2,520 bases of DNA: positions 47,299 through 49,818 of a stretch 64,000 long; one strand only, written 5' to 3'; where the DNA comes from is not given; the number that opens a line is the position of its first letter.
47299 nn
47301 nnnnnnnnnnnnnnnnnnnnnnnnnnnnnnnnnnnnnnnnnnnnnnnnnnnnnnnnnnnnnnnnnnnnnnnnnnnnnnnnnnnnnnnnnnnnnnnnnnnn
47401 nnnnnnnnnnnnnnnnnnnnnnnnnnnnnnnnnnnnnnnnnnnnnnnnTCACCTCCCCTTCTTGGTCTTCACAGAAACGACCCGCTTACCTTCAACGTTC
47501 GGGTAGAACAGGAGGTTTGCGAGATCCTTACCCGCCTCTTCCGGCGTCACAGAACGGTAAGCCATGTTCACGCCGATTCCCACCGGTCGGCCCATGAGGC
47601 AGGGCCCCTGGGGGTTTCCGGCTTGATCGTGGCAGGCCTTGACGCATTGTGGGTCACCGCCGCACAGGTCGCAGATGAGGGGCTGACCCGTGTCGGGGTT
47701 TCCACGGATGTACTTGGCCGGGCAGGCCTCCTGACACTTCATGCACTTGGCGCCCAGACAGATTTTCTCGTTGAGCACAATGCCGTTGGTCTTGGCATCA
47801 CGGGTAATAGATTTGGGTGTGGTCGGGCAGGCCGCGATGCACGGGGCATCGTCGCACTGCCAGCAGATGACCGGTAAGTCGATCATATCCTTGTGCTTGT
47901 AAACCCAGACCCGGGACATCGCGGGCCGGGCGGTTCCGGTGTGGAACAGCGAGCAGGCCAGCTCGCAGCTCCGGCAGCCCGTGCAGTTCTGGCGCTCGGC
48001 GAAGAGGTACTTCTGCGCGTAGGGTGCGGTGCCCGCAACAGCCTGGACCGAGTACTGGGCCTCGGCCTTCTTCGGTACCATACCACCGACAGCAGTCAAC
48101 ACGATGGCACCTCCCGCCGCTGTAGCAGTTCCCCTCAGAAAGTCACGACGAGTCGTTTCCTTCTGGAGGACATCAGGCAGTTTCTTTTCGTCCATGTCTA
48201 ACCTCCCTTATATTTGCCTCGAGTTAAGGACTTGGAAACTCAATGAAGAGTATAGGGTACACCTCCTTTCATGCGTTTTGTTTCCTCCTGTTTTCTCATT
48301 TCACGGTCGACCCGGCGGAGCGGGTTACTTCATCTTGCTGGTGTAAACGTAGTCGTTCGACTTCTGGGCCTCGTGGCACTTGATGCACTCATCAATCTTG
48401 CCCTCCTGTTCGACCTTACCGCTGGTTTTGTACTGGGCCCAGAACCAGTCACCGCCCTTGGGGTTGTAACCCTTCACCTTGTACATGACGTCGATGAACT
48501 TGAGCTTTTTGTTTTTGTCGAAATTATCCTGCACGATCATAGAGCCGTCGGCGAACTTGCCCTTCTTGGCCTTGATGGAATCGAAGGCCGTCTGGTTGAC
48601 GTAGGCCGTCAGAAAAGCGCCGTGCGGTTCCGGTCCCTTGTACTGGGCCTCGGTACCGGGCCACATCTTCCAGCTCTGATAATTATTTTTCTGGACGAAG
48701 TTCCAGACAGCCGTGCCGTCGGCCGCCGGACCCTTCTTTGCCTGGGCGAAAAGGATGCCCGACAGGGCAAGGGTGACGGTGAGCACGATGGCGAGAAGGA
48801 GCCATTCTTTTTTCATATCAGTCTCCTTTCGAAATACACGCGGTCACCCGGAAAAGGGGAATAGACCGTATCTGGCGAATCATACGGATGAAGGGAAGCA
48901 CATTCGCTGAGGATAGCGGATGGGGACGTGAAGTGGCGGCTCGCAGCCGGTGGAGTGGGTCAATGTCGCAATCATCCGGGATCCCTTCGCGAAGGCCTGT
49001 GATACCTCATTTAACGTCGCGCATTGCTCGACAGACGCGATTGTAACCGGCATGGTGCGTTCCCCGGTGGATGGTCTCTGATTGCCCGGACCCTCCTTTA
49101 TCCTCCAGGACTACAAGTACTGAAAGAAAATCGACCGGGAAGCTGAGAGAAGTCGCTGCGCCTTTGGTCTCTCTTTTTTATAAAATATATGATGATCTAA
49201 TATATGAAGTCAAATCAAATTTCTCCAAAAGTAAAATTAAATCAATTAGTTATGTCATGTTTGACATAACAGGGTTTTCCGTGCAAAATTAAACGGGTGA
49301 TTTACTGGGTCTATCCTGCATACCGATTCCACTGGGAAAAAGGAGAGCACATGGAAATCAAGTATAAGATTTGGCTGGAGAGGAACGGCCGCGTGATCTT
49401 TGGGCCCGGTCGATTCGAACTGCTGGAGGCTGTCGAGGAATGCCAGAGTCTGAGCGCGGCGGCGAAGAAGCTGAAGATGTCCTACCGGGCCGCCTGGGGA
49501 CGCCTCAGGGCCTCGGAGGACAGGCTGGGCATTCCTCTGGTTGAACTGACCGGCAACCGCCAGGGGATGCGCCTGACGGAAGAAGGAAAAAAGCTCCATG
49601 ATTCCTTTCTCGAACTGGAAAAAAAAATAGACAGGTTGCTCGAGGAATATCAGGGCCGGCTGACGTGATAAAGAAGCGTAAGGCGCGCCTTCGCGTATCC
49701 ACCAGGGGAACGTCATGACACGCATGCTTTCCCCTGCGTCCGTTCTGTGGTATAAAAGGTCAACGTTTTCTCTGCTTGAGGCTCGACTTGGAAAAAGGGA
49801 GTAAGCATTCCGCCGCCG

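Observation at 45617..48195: AOR translationally coupled to a Tat-signal Fe-S subunit: possible periplasmic tungsten AOR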

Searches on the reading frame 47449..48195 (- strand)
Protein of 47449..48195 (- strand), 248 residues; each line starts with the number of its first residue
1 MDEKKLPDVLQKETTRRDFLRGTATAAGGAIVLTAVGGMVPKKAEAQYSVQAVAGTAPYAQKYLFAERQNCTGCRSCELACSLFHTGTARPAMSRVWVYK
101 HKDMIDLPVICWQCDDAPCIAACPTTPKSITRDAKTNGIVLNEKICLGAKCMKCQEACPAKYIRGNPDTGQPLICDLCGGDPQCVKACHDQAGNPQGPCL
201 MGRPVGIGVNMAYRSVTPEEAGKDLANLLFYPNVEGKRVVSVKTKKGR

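Call 4: search_protein_families(library=pfam, proteins=[window:47449-48195:-], max_evalue=0.01)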
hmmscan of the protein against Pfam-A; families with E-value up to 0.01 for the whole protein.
window:47449-48195:- (248 aa): 8 families
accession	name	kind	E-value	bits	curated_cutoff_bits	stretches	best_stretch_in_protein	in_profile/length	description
PF13247.11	Fer4_11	-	7.3e-11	42.6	26.2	1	105-189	4-91/100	4Fe-4S dicluster domain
PF13237.11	Fer4_10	-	6.3e-06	26.5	25.5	0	139-188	2-52/53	4Fe-4S dicluster domain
PF12838.12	Fer4_7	-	7.6e-06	26.7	27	1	70-125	1-50/52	4Fe-4S dicluster domain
PF13187.11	Fer4_9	-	1.2e-05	25.7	27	1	70-125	1-49/52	4Fe-4S dicluster domain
PF12837.12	Fer4_6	-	0.00035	20.8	25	0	68-81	6-19/24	4Fe-4S binding domain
PF14697.11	Fer4_21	-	0.00062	20.3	35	0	49-81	22-51/59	4Fe-4S dicluster domain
PF12797.12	Fer4_2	-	0.00095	19.4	24.5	1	65-81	4-20/22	4Fe-4S binding domain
PF10399.14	UCR_Fe-S_N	-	0.007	16.2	24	0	11-32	6-26/41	Ubiquitinol-cytochrome C reductase Fe-S subunit TAT signal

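Call 5: search_protein_families(library=ncbifam, proteins=[window:47449-48195:-], max_evalue=0.001)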
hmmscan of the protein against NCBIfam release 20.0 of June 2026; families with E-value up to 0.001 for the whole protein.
window:47449-48195:- (248 aa): 15 families
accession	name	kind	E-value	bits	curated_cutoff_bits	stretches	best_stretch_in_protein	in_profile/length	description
NF007382.0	PRK09898.1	equivalog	7.7e-16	58.2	213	1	5-190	4-195/208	ferredoxin-like protein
NF045766.1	PhenlGlyoxDHPadI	equivalog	8.8e-16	57.7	700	1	66-192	9-132/443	NADH-dependent phenylglyoxylate dehydrogenase subunit beta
NF009451.0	PRK12809.1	equivalog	3.6e-13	48.7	1154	1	61-191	2-128/639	formate-dependent uric acid utilization protein YgfT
NF009408.0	PRK12769.1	equivalog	4.4e-12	44.9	1003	1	62-192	3-141/659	formate-dependent uric acid utilization protein AegA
NF007658.0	PRK10330.1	equivalog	9.2e-10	38.3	260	1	62-160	3-101/181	electron transport protein HydN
TIGR02951.1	DMSO_dmsB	equivalog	9.1e-09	35.5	214.1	1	64-192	4-147/161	DMSO/selenate family reductase complex B subunit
NF011569.0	PRK14993.1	equivalog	1.5e-08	34.4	416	1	32-188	14-178/244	tetrathionate reductase subunit TtrB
NF045797.1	DsrO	equivalog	1e-07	31.6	200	1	13-161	2-148/235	sulfate reduction electron transfer complex DsrMKJOP subunit DsrO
NF041715.1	arsenate_red_ArrB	equivalog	3.2e-06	26.8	450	1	67-167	8-108/233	arsenate respiratory reductase iron-sulfur subunit ArrB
NF038355.1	FDH3_beta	equivalog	6.5e-06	26.3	240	1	65-182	6-125/180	formate dehydrogenase FDH3 subunit beta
TIGR03149.1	cyt_nit_nrfC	equivalog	6.8e-06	25.6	377.6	1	15-191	3-177/225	cytochrome c nitrite reductase Fe-S protein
TIGR01409.1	TAT_signal_seq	domain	8.2e-06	25.9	16.7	1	14-46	1-29/29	twin-arginine translocation signal domain-containing protein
TIGR01582.1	FDH-beta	equivalog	7.2e-05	22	334.7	0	111-192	93-176/283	formate dehydrogenase subunit beta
TIGR04270.1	Rama_corrin_act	subfamily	7.5e-05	21.3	500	1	110-163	479-527/534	methylamine methyltransferase corrinoid protein reductive activase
NF008134.0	PRK10882.1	equivalog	0.00047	19.3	263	0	14-98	2-75/329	hydrogenase 2 operon protein HybA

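Call 6: search_solved_structures(query=window:47449-48195:-, max_evalue=0.01, show_alignments=2)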
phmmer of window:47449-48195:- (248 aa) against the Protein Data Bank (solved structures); distinct sequences matched with E-value up to 0.01: 16.
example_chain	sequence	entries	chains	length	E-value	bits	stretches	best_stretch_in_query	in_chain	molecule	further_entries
6x6u_B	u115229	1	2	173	3.3e-29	105.3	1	67-202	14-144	Oxidoreductase, Fe-S subunit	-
6x1o_B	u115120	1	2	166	6e-29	104.4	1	68-202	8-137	Oxidoreductase, Fe-S subunit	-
8c0z_C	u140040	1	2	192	1.1e-22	83.8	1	62-190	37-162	Iron-sulfur cluster-binding protein potential subunit of aldehyde oxidoreductase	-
9mqx_E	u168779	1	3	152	6e-22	81.5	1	61-192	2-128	Fe-S-cluster-containing hydrogenase subunit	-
7qv7_B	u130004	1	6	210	8.4e-12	48.2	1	62-163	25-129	Hydrogen dependent carbon dioxide reductase subunit HycB4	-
7z0s_B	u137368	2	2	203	4e-11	46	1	62-164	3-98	Formate hydrogenlyase subunit 2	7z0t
7qv7_A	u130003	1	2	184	1.7e-10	44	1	62-159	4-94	Hydrogen dependent carbon dioxide reductase subunit HycB3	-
4z3w_E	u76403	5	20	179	1.9e-10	43.8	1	65-188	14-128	Iron-sulfur cluster-binding oxidoreductase, putative benzoyl-CoA reductase electron transf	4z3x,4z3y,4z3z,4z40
6cz7_B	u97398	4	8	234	4.2e-08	36.1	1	67-167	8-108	4Fe-4S ferredoxin, iron-sulfur binding domain protein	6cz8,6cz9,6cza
2ivf_B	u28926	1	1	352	5.3e-05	26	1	108-180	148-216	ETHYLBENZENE DEHYDROGENASE BETA-SUBUNIT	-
2vpw_B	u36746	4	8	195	6.7e-05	25.6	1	67-190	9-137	NRFC PROTEIN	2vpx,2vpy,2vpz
30gj_B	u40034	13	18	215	0.00033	23.4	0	103-189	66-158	Formate dehydrogenase, beta subunit, putative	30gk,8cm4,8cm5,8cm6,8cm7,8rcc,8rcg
8rc8_B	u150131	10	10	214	0.0004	23.1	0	103-189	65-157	Formate dehydrogenase, beta subunit, putative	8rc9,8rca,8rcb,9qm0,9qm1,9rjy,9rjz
6sdr_B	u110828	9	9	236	0.0005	22.8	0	103-189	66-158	Formate dehydrogenase, beta subunit, putative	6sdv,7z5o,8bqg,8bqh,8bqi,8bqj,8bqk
4ydd_B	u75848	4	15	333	0.00081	22.1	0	99-188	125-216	DMSO reductase family type II enzyme, iron-sulfur subunit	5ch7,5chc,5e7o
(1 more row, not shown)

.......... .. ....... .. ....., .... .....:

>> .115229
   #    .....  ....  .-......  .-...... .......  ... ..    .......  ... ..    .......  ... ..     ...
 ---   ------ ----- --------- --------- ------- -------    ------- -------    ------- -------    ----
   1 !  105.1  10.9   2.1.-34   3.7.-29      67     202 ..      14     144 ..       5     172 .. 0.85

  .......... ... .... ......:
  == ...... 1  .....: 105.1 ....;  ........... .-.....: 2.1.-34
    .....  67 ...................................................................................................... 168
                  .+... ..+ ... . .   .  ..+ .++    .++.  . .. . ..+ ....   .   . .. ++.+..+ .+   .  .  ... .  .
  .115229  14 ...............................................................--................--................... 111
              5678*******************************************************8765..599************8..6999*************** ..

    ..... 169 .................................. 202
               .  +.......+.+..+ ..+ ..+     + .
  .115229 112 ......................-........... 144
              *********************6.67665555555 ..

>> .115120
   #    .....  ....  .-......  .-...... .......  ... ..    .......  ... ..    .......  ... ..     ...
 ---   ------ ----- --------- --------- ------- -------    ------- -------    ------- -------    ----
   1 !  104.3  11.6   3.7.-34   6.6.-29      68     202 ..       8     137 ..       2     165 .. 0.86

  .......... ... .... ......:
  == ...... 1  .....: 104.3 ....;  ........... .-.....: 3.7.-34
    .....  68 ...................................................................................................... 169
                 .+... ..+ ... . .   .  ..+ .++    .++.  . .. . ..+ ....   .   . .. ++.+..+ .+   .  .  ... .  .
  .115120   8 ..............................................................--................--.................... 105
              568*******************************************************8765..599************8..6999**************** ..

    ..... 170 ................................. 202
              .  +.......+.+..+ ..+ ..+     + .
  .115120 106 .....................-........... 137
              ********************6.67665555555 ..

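Call 15: find_homologous_proteins(query=window:47449-48195:-, max_evalue=1e-10)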
Query window:47449-48195:- (248 aa): 957 proteins with E <= 1e-10 among 1574 candidates; the best 120 are listed.
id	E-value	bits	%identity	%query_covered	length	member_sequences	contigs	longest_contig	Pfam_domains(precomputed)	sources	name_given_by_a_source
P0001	4.1e-155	533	90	100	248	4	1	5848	PF13247.12,PF12838.13,PF13237.12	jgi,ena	jgi:Fe-S-cluster-containing hydrogenase component 2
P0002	1.9e-141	488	83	100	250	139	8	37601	PF13247.12,PF12838.13,PF13187.12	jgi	-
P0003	8.9e-141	486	81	100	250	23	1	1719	PF13247.12,PF12838.13,PF13187.12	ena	-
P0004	1.3e-140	485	82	100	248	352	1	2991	PF13247.12,PF12838.13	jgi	jgi:Fe-S-cluster-containing hydrogenase component 2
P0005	5.6e-140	483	82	100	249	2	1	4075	PF13247.12,PF12838.13,PF13237.12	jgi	jgi:Fe-S-cluster-containing hydrogenase component 2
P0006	4.1e-139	480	80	100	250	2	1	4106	PF13247.12,PF12838.13,PF13187.12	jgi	-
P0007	7.2e-138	476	80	100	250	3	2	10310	PF13247.12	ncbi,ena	-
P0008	9.1e-138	476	80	100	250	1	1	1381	PF13247.12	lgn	-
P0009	9.1e-138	476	80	100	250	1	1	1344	PF13247.12,PF12838.13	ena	-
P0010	1.7e-137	475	81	100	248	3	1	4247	PF13247.12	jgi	jgi:protein NrfC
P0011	2.4e-137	474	79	100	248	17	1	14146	PF13247.12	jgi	jgi:protein NrfC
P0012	4.1e-137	474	79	100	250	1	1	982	PF13247.12,PF12838.13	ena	-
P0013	9.0e-137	473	81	100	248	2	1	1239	PF13247.12,PF12838.13,PF13237.12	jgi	jgi:Fe-S-cluster-containing hydrogenase component 2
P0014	2.7e-132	458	77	100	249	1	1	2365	PF12837.13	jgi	-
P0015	4.3e-130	451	75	100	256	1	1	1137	PF12837.13,PF13247.12,PF12838.13,PF13237.12,PF13187.12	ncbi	-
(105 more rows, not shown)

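Call 26: find_related_loci(query=A1, collection=genome_contigs, flank=10000)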
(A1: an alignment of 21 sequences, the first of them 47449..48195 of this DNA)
Query A1 (248 aa) in genome_contigs; peptide patterns used: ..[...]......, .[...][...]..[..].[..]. (x = any residue, [..] = any of these).
392 stretches matched a pattern; 342 encode a relative of the query (tblastn E <= 1e-3); the best 80 are kept; 75 distinct loci.
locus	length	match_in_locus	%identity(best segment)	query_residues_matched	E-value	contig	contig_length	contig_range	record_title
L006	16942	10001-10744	85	1-248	4e-148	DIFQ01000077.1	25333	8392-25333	MAG TPA_asm: Syntrophaceae bacterium UBA5744 UBA5744_contig_12821, whole genome shotgun sequence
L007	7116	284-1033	85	1-248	3e-147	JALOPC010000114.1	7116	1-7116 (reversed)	MAG: Syntrophales bacterium isolate Prado119 scaffold_19265, whole genome shotgun sequence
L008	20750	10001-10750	84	1-248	9e-147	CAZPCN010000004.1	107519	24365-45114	MAG TPA_asm: uncultured Syntrophaceae bacterium isolate binchicken_co190_332 genome assembly, contig: NODE_400_length_10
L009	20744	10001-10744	82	1-248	8e-145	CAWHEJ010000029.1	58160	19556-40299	MAG: uncultured delta proteobacterium isolate MFD04716.bin.3.457 genome assembly, contig: contig_56037, whole genome sho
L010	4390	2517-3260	85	1-248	3e-144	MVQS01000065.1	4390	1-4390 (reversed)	MAG: Syntrophaceae bacterium PtaB.Bin038 A4E67_contig000065, whole genome shotgun sequence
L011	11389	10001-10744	83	1-248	3e-138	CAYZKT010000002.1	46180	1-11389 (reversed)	MAG TPA_asm: uncultured Syntrophaceae bacterium isolate binchicken_co26_226 genome assembly, contig: NODE_1224_length_46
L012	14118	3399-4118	82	1-240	2e-137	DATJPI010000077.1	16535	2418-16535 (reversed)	MAG TPA_asm: Syntrophales bacterium isolate SMAG_U14909 k141_1346425, whole genome shotgun sequence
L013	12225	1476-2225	82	1-248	2e-137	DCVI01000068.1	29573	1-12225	MAG TPA_asm: Syntrophaceae bacterium UBA2192 UBA2192_contig_12607, whole genome shotgun sequence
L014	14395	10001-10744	80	1-248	2e-136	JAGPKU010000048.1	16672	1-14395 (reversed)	MAG: Syntrophobacterales bacterium isolate Gw_SlDig_bin_8 Gw_SlDig_6040_length_16672_cov_55.290420, whole genome shotgun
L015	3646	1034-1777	81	1-248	5e-140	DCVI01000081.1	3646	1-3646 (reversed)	MAG TPA_asm: Syntrophaceae bacterium UBA2192 UBA2192_contig_78135, whole genome shotgun sequence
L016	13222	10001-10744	81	1-248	7e-135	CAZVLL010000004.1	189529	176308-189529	MAG TPA_asm: uncultured Syntrophaceae bacterium isolate SRP302447_co3_125 genome assembly, contig: NODE_202_length_18952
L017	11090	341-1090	81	1-248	2e-133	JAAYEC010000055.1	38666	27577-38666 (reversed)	MAG: Deltaproteobacteria bacterium isolate AS06rmzACSIP_61 505623_AS06, whole genome shotgun sequence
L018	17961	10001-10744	82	1-248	7e-137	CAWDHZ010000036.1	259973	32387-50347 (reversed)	MAG: uncultured delta proteobacterium isolate MFD04716.bin.2.170 genome assembly, contig: contig_7797, whole genome shot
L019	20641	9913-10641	65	3-248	1e-110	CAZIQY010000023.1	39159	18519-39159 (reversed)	MAG TPA_asm: uncultured Syntrophaceae bacterium isolate SRP098346_co1_212 genome assembly, contig: NODE_594_length_39159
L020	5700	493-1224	67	3-248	3e-110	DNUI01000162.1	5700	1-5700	MAG TPA_asm: Syntrophaceae bacterium isolate UBA10514 contig_2509, whole genome shotgun sequence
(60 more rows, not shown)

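Call 50: search_protein_representatives(protein=window:47449-48195:-)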
Query: 248 residues. Proteins with E-value up to 0.001 (for the whole library): 2849; up to 1e-10: 844; up to 1e-30: 6. The best 150 are listed.
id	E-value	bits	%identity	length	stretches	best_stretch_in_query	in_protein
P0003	2.8e-141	485.6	82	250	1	1-248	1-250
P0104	2.0e-75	269.9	70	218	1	1-161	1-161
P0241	5.1e-58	212.8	49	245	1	8-236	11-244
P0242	7.3e-42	159.9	56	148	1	3-133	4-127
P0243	2.6e-39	151.5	59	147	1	62-172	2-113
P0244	1.1e-33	133.1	53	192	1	69-192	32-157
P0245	1.9e-30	122.5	41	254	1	13-230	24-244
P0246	1.5e-29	119.6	49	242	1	14-158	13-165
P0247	1.8e-29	119.3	49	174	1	68-189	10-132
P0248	5.0e-29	117.8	37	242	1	14-233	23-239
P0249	6.7e-29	117.4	43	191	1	58-232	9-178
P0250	2.2e-28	115.7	51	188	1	62-204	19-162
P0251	5.8e-28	114.3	42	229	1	8-192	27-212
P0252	1.9e-27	112.6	42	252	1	24-198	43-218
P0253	3.3e-27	111.9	37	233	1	13-191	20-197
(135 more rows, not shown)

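Call 67: predict_structure(alignment_id=A1)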
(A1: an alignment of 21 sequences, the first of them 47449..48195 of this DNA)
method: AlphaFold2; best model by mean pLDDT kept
length: 248 residues; sequences in the alignment: 21
mean_pLDDT: 42.2   pTM: 0.30
mean pLDDT of the five models: 42.2, 38.3, 38.0, 36.8, 32.2
residues with pLDDT >= 90: 0; 70-90: 0; 50-70: 58; < 50: 190
segments of 3 or more residues with pLDDT < 50: 1-63, 68-78, 88-117, 122-129, 143-158, 174-181, 194-198, 206-248
pLDDT, mean of each block of 10 residues (from residue 1): 32 34 34 30 28 37 49 47 52 36 37 45 47 55 41 46 52 43 54 50 50 45 40 35 36
secondary structure, 60 per line:
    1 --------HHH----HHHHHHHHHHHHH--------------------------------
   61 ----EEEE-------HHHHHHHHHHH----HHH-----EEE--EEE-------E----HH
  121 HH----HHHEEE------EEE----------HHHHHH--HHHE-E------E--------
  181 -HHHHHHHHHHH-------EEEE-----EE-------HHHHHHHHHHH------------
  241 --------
elements in order: H16-28 E65-68 H76-86 E99-101 E104-106 H119-122 E130-132 E139-141 H152-157 H182-192 E200-203 H218-228

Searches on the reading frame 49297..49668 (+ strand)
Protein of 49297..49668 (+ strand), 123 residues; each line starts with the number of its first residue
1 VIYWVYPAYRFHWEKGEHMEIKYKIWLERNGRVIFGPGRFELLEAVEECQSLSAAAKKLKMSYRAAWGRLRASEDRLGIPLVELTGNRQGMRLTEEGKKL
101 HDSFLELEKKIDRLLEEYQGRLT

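Call 48: search_protein_families(library=pfam, proteins=[window:49297-49668:+], max_evalue=0.00001)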
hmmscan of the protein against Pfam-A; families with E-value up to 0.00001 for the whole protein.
window:49297-49668:+ (123 aa): 1 family
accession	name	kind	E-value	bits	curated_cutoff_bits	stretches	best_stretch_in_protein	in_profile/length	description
PF00126.33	HTH_1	-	1.6e-14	54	26.6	1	40-98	4-60/60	Bacterial regulatory helix-turn-helix protein, lysR family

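Call 49: search_protein_families(library=ncbifam, proteins=[window:49297-49668:+], max_evalue=0.001)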
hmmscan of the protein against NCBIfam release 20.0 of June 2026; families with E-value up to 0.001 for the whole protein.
window:49297-49668:+ (123 aa): 15 families
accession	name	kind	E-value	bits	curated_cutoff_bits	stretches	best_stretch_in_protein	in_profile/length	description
TIGR00637.1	ModE_repress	subfamily_domain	5.9e-15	55.1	98.5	1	36-119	3-89/100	ModE molybdate transport repressor domain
NF045990.1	TransRegCbbRRhodb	equivalog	2.8e-08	33.2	450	1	43-116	14-87/304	LysR family regulator CbbR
TIGR03418.1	chol_sulf_TF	equivalog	6.4e-07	28.7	324.8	1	42-118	8-82/291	choline sulfate utilization transcriptional regulator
TIGR03298.1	argP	subfamily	1.7e-05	24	273.55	1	41-107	7-70/292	ArgP/LysG family DNA-binding transcriptional regulator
TIGR03339.1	phn_lysR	subfamily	5.1e-05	22.7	341.1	1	44-119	6-82/279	aminoethylphosphonate catabolism associated LysR family transcriptional regulator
NF002964.0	PRK03635.1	subfamily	6.3e-05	22.2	197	1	41-105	9-70/297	ArgP/LysG family DNA-binding transcriptional regulator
NF009888.0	PRK13348.1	subfamily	8.4e-05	21.7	297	1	40-104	8-69/302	HTH-type transcriptional regulator ArgP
NF007957.0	PRK10676.1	equivalog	0.0001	21.5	369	1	27-102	9-87/263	molybdenum-dependent transcriptional regulator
NF040888.1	trans_reg_YafC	equivalog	0.0001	21.3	470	1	42-107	10-73/293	DNA-binding transcriptional regulator YafC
NF007491.0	PRK10086.1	equivalog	0.00016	20.6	316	1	42-117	24-94/313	DNA-binding transcriptional regulator DsdC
NF040786.1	LysR_Sec_metab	equivalog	0.00023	20.3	250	1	45-119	11-86/298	selenium metabolism-associated LysR family transcriptional regulator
NF047711.1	PutUtilRegPtrR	equivalog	0.00037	19.7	400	1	40-117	6-77/283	putrescine utilization regulator PtrR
TIGR02424.1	TF_pcaQ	equivalog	0.00043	19.3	303.8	1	45-99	13-65/300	pca operon transcription factor PcaQ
TIGR02036.1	dsdC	equivalog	0.00085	18.4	352.4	1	44-104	17-75/302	DNA-binding transcriptional regulator DsdC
NF007315.1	PRK09801.1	equivalog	0.00093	18.3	398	0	42-117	13-86/301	L-tartrate utilization transcriptional activator TtdR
